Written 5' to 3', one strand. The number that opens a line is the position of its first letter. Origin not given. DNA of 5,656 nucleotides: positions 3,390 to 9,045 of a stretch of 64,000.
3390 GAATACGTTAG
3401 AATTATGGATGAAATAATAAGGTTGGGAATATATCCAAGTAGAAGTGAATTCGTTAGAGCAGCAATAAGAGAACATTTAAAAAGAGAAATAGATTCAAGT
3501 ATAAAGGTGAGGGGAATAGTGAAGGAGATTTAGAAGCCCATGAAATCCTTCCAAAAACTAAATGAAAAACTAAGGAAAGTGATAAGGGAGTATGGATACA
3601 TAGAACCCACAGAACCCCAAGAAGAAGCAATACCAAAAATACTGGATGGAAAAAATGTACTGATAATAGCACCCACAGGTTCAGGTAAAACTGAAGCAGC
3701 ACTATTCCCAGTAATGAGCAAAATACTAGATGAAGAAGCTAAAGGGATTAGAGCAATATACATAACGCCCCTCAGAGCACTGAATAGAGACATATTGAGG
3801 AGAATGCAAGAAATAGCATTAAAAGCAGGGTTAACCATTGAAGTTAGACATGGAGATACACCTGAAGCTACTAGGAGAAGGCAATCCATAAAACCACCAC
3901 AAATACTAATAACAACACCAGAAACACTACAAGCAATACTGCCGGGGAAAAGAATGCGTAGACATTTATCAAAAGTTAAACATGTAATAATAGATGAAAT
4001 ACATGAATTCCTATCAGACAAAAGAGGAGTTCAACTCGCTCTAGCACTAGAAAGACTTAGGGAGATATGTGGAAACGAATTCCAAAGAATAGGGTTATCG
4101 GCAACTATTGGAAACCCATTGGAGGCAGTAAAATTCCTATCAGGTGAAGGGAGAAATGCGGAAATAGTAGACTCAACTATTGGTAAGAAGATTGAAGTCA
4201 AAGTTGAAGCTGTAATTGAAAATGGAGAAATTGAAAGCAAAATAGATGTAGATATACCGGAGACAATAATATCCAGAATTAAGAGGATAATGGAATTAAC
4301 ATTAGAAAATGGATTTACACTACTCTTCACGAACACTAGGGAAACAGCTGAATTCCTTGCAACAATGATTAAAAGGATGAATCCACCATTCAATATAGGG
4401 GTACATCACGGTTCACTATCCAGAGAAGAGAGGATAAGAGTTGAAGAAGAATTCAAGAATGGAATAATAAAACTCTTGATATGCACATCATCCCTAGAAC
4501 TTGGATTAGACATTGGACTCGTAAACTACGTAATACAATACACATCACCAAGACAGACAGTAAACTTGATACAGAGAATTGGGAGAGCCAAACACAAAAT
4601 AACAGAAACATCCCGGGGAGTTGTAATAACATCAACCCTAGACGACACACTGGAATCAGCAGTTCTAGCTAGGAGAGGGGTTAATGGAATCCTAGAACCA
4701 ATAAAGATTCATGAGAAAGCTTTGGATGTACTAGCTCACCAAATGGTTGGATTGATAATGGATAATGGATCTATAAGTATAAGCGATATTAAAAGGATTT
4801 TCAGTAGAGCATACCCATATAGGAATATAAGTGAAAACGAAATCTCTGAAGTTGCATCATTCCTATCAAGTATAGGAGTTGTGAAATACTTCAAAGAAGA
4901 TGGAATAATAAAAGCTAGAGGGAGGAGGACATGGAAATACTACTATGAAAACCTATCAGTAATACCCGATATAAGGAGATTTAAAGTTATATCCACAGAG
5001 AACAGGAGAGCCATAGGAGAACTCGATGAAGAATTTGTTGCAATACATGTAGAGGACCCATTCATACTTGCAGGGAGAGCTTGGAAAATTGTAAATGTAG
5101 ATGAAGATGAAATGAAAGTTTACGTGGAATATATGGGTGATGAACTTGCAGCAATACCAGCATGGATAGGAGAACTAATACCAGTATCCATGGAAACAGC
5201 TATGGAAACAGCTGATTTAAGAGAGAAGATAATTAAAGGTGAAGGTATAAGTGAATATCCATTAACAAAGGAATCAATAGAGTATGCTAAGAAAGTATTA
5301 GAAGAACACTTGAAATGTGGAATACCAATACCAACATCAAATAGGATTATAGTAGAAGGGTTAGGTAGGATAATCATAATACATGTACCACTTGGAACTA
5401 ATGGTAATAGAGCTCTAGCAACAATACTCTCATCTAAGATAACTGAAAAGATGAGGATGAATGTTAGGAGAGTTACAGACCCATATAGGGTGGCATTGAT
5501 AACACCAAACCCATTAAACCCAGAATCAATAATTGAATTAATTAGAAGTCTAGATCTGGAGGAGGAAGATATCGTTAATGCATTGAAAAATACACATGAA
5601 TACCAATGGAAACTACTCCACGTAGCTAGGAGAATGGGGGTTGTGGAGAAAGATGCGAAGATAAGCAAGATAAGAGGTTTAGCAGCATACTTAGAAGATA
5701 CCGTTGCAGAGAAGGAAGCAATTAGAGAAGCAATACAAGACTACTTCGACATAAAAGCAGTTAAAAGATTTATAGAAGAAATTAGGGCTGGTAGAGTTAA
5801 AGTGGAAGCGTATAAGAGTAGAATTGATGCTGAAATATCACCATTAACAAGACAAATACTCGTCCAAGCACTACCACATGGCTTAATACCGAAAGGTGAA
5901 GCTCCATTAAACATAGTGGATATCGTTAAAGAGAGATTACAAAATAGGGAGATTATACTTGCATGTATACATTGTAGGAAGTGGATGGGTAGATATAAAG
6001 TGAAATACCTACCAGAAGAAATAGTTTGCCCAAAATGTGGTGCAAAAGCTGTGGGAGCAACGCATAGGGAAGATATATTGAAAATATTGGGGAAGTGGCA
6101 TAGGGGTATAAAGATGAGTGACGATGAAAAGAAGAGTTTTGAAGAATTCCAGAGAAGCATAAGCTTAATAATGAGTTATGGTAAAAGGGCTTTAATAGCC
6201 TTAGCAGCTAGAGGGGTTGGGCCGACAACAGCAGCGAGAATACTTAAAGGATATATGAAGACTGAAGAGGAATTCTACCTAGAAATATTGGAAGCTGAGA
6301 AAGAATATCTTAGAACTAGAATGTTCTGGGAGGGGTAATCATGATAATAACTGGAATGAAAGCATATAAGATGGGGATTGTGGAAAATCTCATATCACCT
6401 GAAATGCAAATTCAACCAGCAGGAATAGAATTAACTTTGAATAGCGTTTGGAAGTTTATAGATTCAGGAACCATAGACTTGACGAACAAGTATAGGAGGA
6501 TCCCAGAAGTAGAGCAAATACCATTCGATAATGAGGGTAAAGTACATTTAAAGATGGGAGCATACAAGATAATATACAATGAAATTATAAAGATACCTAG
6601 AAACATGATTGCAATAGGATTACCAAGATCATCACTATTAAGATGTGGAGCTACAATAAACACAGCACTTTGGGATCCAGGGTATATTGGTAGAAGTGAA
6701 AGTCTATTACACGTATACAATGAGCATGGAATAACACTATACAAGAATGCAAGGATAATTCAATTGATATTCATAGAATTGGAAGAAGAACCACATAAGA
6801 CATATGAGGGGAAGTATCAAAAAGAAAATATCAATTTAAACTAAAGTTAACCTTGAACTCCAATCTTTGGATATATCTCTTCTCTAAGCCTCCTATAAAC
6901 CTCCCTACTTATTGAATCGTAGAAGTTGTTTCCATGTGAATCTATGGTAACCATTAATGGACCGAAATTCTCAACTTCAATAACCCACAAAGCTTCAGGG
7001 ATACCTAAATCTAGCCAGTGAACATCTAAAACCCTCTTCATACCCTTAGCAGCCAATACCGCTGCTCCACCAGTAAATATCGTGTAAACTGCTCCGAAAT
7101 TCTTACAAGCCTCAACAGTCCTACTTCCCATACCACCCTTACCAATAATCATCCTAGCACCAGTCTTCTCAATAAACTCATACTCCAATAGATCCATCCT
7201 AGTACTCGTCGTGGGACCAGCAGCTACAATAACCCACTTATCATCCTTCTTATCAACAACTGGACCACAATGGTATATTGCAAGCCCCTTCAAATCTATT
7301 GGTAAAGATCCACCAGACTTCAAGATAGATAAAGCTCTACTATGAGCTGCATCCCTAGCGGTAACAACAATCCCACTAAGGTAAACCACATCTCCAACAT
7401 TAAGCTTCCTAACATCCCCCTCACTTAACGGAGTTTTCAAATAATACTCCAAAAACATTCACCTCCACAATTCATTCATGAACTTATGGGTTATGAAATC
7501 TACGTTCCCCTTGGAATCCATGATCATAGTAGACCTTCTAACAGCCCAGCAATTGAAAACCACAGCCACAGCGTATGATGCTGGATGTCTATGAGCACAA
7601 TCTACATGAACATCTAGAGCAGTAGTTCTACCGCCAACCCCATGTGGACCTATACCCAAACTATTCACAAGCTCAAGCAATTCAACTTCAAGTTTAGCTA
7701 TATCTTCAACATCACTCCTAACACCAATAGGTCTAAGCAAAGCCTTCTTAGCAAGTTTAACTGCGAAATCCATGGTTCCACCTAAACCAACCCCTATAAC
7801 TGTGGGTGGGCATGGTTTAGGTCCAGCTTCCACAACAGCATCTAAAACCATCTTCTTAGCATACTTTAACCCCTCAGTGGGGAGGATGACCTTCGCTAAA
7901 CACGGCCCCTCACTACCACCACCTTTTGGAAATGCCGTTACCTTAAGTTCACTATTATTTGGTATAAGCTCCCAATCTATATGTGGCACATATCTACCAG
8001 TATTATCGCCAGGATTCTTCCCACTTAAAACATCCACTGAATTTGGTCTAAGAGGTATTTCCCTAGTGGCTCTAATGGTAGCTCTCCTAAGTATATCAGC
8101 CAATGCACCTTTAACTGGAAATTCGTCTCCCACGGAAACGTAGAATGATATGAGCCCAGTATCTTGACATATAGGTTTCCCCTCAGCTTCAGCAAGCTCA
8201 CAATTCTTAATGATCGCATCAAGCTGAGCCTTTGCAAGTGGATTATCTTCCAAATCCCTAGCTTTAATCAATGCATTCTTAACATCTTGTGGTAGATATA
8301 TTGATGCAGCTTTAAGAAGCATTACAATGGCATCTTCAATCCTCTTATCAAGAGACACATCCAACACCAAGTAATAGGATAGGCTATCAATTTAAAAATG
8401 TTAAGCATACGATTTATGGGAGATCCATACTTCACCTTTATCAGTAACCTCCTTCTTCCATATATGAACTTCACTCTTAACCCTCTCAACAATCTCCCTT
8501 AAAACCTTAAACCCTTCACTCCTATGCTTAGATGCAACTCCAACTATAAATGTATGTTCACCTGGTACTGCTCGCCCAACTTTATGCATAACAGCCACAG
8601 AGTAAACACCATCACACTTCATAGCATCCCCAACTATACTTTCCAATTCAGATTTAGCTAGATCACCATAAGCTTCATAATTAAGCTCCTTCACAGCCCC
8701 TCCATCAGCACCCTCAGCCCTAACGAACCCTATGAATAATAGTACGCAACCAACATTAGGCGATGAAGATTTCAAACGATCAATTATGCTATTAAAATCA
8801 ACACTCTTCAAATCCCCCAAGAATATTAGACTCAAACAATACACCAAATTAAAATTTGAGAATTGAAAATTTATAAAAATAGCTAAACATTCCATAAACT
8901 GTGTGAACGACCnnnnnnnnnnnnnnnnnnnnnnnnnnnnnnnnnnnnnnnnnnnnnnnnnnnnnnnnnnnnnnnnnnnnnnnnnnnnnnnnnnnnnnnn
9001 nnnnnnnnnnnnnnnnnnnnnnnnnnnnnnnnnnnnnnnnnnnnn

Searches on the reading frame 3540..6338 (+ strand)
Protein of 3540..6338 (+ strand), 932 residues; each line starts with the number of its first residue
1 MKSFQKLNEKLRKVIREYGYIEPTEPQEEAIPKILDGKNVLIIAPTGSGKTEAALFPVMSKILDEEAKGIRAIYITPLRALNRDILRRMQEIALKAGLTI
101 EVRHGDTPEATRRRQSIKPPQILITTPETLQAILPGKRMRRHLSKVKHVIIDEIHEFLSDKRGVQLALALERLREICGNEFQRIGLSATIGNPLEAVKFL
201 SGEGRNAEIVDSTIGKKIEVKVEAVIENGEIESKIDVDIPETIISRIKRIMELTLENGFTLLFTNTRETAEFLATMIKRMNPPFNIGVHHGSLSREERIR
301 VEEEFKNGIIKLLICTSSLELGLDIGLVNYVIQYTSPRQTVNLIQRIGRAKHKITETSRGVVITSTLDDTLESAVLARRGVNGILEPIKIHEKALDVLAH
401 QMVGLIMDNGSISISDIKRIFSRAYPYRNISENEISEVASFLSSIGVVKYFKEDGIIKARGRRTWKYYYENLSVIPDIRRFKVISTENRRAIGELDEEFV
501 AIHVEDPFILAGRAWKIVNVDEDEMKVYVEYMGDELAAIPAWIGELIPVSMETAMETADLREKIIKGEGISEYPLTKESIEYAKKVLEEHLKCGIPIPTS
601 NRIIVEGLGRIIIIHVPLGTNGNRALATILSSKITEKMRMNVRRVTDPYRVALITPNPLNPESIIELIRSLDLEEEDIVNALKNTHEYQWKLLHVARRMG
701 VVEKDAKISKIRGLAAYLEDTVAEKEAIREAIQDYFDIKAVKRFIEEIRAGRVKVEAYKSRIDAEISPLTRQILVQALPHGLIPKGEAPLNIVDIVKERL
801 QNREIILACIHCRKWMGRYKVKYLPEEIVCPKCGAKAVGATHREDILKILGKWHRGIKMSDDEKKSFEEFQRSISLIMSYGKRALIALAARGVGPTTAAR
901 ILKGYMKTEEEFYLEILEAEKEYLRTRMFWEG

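Call 13: search_protein_families(library=pfam, proteins=[window:3540-6338:+], max_evalue=0.001)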
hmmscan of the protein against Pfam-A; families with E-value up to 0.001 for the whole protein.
window:3540-6338:+ (932 aa): 6 families
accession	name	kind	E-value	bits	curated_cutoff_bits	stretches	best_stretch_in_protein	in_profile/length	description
PF00270.35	DEAD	-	3.5e-42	144.4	26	1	24-195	1-165/167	DEAD/DEAH box helicase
PF08494.16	DEAD_assoc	-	6.6e-26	91.8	23.5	1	597-759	1-183/191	DEAD/H associated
PF00271.37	Helicase_C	-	8.6e-23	81.1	23.5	1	248-350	4-106/110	Helicase conserved C-terminal domain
PF19306.5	WH_Lhr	-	4.5e-15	55.9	27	1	383-529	6-158/168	Large helicase-related protein, winged helix domain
PF04851.21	ResIII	-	2.2e-12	47.6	22.5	1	21-190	2-162/164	Type III restriction enzyme, res subunit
PF22590.2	Cas3-like_C_2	-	0.00067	20.3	27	0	258-350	3-101/106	CRISPR-associated nuclease/helicase Cas3, C-terminal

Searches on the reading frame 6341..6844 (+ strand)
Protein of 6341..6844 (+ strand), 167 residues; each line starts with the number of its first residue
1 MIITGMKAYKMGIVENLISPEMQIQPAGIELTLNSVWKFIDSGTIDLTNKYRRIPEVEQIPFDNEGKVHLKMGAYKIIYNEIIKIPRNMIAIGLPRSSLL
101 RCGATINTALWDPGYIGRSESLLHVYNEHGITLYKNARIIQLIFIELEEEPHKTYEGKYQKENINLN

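Call 13: search_protein_families(library=pfam, proteins=[window:6341-6844:+], max_evalue=0.001)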
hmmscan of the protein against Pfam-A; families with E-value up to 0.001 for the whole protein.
window:6341-6844:+ (167 aa): 2 families
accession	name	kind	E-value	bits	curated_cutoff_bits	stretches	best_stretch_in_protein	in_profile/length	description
PF22769.1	DCD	-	1.3e-20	74.5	27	1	20-146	22-152/153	dCTP deaminase-like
PF00692.24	dUTPase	-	1.3e-06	28.7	22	1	82-153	39-110/129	dUTPase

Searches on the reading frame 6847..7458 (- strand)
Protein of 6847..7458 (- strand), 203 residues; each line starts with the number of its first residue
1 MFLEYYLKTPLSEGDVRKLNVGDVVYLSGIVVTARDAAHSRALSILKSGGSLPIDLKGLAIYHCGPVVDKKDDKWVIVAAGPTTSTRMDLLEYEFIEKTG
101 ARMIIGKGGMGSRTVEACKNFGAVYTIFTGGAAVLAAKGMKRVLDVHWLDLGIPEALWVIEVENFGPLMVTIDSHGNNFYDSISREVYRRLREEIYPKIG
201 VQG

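Call 13: search_protein_families(library=pfam, proteins=[window:6847-7458:-], max_evalue=0.001)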
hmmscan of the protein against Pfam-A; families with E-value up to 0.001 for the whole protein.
window:6847-7458:- (203 aa): 2 families
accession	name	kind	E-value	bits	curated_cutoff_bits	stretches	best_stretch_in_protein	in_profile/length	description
PF05683.17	Fumerase_C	-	6.5e-51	173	22.2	1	7-182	31-204/205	Fumarase C-terminus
PF25180.1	Gp54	-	0.00035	20.7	27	1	30-66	7-41/65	Phage antiviral trigger protein Gp54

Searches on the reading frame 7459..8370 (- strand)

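Call 13: search_protein_families(library=pfam, proteins=[window:7459-8370:-], max_evalue=0.001)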
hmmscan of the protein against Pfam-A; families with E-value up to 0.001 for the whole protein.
window:7459-8370:- (303 aa): 1 family
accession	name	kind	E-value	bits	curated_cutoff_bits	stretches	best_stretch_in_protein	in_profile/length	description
PF05681.19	Fumerase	-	4.2e-87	292.3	25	1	14-282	3-269/270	Fumarate hydratase (Fumerase)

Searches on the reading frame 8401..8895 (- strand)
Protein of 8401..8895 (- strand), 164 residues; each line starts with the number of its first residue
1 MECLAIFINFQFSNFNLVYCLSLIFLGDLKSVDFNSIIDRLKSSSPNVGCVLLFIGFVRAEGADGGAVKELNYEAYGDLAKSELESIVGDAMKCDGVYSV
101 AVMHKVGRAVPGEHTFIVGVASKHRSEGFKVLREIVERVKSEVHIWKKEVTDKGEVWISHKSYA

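Call 13: search_protein_families(library=pfam, proteins=[window:8401-8895:-], max_evalue=0.001)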
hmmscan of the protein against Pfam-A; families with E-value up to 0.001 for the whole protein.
window:8401-8895:- (164 aa): 1 family
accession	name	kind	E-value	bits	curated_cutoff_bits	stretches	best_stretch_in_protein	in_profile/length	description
PF02391.22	MoaE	-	2.5e-26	92.5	23.4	1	32-142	6-114/114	MoaE protein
